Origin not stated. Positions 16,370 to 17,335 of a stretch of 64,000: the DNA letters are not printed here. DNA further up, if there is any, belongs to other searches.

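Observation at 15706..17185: Candidate undescribed anti-phage module: cytosolic trypsin-like protease coupled to an AbiV/HEPN-like effector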

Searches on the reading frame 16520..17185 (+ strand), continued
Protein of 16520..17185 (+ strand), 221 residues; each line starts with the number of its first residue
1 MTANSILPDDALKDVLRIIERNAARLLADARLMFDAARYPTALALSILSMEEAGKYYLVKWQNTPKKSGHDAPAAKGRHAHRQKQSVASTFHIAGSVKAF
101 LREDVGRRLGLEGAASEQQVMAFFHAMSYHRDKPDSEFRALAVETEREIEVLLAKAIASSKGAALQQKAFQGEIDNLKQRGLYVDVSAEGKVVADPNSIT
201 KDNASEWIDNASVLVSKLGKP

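Call 95: find_encoding_contigs(protein=P0126, flank=3500, max_places=2)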
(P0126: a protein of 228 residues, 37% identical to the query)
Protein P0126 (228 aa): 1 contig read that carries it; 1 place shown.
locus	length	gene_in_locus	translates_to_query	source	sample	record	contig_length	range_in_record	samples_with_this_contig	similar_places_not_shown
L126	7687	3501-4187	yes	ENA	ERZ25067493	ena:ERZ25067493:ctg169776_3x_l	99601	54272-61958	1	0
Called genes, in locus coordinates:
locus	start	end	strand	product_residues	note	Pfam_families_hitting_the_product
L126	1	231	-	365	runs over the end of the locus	PF00657:Lipase_GDSL, PF13472:Lipase_GDSL_2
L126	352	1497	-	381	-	PF16396:DUF5005, PF13810:DUF4185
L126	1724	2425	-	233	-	-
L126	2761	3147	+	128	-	-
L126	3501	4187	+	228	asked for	PF18728:HEPN_AbiV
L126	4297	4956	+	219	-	-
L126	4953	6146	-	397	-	PF12358:DUF3644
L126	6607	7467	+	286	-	PF13276:HTH_21, PF00665:rve, PF13683:rve_3, PF13333:rve_2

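Call 102: search_protein_representatives(protein=window:16520-17182:+)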
Query: 221 residues. Proteins with E-value up to 0.001 (for the whole library): 399; up to 1e-10: 58; up to 1e-30: 3. The best 150 are listed.
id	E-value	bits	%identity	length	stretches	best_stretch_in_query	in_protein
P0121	1.1e-115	400.9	99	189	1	33-221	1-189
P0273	2.5e-31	125.6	39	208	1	18-218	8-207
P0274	5.7e-31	124.4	37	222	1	14-216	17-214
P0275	9.2e-28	113.9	40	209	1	16-218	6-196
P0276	3.8e-27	111.9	39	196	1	18-218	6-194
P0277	1.6e-25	106.6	38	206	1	16-216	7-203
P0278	2.7e-23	99.3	36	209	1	14-216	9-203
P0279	3.2e-23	99.1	39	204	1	19-215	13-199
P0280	1.7e-21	93.5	38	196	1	15-218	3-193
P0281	1.3e-20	90.6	33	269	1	13-215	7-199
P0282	1.4e-20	90.5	37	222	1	16-216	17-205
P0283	1.4e-20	90.4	40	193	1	15-219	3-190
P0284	7.6e-20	88.1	35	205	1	9-218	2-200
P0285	9.7e-20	87.7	30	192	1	16-218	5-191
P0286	1.0e-19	87.7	32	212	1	15-213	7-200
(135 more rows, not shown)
